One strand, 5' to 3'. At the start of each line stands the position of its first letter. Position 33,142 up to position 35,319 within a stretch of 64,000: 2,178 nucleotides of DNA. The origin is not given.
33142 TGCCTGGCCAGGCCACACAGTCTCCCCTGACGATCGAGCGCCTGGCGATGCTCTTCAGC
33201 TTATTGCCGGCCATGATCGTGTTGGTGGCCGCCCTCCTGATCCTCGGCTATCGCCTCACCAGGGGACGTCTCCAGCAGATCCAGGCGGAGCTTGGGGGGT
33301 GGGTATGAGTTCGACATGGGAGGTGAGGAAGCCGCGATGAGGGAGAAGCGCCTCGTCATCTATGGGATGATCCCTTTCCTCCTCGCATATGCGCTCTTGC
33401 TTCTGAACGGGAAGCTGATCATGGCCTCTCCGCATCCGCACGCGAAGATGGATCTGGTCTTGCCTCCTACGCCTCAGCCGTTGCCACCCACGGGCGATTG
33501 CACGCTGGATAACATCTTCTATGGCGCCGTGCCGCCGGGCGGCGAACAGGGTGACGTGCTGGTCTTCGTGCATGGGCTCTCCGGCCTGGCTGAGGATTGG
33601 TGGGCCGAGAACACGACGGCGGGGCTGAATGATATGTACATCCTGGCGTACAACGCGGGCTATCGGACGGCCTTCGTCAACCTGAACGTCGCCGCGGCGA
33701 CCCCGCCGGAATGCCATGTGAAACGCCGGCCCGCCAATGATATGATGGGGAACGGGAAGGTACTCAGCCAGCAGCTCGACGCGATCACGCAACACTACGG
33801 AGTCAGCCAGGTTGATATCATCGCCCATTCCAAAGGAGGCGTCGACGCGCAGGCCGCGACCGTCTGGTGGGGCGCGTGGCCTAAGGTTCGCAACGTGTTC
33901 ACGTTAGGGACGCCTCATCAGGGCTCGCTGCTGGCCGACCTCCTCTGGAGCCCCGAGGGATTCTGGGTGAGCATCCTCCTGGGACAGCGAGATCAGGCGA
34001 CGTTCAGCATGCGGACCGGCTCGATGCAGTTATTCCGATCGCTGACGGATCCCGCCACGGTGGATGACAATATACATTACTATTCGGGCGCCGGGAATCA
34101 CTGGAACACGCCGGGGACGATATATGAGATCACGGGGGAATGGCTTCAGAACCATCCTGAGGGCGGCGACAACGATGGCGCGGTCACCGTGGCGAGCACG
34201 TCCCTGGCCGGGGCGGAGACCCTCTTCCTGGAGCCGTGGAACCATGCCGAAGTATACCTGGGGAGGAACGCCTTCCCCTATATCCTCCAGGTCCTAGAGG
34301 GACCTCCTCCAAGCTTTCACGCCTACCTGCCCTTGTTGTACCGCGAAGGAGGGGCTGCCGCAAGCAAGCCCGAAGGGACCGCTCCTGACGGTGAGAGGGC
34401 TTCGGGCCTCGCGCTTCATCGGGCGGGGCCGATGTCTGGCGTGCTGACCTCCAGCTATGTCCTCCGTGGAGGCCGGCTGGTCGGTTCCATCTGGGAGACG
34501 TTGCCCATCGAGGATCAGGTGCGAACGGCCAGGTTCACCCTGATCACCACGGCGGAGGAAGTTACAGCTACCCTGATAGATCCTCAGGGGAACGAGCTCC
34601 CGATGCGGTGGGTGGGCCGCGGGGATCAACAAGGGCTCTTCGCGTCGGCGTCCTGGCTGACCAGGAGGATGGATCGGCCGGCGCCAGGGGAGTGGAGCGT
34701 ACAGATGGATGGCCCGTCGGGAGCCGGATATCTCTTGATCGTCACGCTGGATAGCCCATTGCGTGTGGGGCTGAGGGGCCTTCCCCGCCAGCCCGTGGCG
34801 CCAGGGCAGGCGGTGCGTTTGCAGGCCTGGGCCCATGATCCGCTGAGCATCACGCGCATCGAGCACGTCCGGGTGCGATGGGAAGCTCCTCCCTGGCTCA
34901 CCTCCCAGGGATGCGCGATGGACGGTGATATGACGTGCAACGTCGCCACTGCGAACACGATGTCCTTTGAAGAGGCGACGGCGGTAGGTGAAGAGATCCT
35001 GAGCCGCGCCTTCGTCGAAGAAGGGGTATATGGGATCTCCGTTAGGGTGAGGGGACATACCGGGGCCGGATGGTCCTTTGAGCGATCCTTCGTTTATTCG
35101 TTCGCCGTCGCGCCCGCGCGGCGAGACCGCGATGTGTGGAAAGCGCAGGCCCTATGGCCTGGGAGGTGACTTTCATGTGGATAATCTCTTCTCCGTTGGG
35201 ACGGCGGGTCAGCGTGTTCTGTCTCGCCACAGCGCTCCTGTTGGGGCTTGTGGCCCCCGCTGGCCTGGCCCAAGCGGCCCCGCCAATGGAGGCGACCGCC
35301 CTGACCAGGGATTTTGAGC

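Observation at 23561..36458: Recurrent [YF]-L-P-[LA]-[LV]-[LVY] motif at C-termini or domain boundaries of five exported proteins: candidate sorting or processing signal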

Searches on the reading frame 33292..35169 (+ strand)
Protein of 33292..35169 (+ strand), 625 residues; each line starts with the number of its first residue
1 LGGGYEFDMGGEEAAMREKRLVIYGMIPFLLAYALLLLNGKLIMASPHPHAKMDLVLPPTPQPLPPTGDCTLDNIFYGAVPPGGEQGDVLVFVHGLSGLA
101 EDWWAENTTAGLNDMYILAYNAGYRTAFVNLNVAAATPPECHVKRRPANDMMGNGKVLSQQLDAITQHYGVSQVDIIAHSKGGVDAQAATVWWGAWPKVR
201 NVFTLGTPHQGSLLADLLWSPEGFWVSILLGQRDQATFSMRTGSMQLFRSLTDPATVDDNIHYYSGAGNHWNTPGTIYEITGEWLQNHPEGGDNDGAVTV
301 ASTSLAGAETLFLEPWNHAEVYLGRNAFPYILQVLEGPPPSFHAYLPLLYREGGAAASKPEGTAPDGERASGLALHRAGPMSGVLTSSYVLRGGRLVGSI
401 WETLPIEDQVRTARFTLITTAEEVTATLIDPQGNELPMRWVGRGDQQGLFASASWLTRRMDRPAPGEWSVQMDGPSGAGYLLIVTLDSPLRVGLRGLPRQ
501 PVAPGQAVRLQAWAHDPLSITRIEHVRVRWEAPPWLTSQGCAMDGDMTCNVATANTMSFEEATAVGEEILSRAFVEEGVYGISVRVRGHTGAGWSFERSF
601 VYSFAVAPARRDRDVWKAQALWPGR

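Call 6: search_protein_families(library=pfam, proteins=[window:33292-35169:+], max_evalue=0.01)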
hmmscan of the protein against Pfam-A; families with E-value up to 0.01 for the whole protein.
window:33292-35169:+ (625 aa): 2 families
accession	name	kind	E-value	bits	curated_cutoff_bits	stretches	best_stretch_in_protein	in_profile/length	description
PF07819.20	PGAP1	-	1.6e-05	25.2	24.3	1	160-214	74-134/233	PGAP1-like alpha/beta domain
PF24096.1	DUF7379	-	0.00036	21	33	1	153-216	52-119/191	Domain of unknown function (DUF7379)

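Call 7: search_protein_families(library=ncbifam, proteins=[window:33292-35169:+], max_evalue=1)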
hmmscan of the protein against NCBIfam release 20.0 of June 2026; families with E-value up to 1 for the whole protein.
window:33292-35169:+ (625 aa): 2 families
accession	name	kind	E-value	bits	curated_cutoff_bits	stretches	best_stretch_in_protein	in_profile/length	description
NF050060.1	e_nPHAscl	equivalog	0.035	13.2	450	1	156-204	120-168/345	extracellular native short-chain-length polyhydroxyalkanoate depolymerase PhaZ7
NF011457.0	PRK14875.1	equivalog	0.2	10.6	307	0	156-187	182-213/372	acetoin dehydrogenase dihydrolipoyllysine-residue acetyltransferase subunit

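Call 45: find_homologous_proteins(query=window:33292-35166:+, max_evalue=0.00001)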
Query window:33292-35166:+ (625 aa): 107 proteins with E <= 0.00001 among 8000 candidates.
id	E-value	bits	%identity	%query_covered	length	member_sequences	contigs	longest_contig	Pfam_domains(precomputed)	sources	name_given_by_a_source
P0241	0.0e+0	1423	100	98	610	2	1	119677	PF07819.20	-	-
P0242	4.6e-209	714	58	96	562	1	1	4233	PF07819.20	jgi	-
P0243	6.2e-193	661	56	87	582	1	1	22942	PF07819.20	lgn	-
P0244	6.1e-192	658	56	93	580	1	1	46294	PF07819.20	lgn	-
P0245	4.8e-188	645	54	89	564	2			-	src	-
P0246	1.2e-185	637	56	87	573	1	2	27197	PF07819.20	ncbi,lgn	-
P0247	1.9e-185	636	55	89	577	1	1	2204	-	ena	-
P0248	1.9e-185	636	54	89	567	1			PF07819.20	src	-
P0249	3.5e-182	626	53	89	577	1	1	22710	PF07819.20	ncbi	-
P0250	1.8e-181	623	53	89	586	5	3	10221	PF00561.27,PF07819.20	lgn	-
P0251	2.8e-181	623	54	89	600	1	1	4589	PF07819.20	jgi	-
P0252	1.6e-178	614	54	88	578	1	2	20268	PF07819.20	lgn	-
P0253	3.6e-177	609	55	88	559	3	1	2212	PF07819.20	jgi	jgi:pimeloyl-ACP methyl ester carboxylesterase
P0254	1.0e-174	601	53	87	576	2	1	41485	-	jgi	jgi:pimeloyl-ACP methyl ester carboxylesterase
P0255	1.2e-170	588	52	88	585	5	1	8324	PF07819.20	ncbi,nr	ncbi:MAG TPA: hypothetical protein VI451_19585 [Anaerolineales bacterium]|nr:hypothetical protein [A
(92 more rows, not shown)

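Call 66: predict_structure(alignment_id=A3)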
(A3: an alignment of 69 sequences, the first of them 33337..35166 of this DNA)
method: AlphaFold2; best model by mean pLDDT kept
length: 610 residues; sequences in the alignment: 69
mean_pLDDT: 87.6   pTM: 0.87
mean pLDDT of the five models: 87.6, 86.8, 86.4, 86.0, 85.8
residues with pLDDT >= 90: 447; 70-90: 62; 50-70: 57; < 50: 44
segments of 3 or more residues with pLDDT < 50: 1-3, 30-34, 328-344, 348-364
pLDDT, mean of each block of 10 residues (from residue 1): 54 78 63 62 97 95 98 97 95 93 98 93 79 93 98 98 98 97 98 98 95 90 96 93 95 95 94 95 97 96 97 97 60 44 50 44 60 97 97 98 97 98 93 88 98 98 97 98 94 97 97 89 57 54 87 95 95 98 97 73 70
secondary structure, 60 per line:
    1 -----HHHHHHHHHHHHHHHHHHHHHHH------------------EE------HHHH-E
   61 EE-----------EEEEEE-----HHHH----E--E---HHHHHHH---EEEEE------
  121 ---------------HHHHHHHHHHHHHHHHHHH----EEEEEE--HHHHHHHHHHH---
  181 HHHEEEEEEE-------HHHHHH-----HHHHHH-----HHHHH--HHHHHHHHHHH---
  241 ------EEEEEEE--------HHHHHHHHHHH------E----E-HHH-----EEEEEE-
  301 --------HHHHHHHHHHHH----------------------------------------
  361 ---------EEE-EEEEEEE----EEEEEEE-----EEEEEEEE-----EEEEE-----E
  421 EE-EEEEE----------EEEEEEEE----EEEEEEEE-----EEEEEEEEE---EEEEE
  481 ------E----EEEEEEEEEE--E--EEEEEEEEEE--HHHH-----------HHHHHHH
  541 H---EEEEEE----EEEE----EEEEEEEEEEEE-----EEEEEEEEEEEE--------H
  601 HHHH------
elements in order: H6-28 H55-58 E60-62 E74-79 H85-88 H100-106 E110-114 H136-154 E159-164 H167-177 E184-190 H198-203 H209-214 H220-224 H227-237 E247-253 H262-272 E294-299 H309-320 E370-372 E374-380 E385-391 E397-404 E410-414 E420-422 E424-428 E439-446 E451-458 E464-472 E476-480 E492-501 E507-516 H519-522 H534-541 E545-550 E555-558 E563-574 E580-591 H600-604
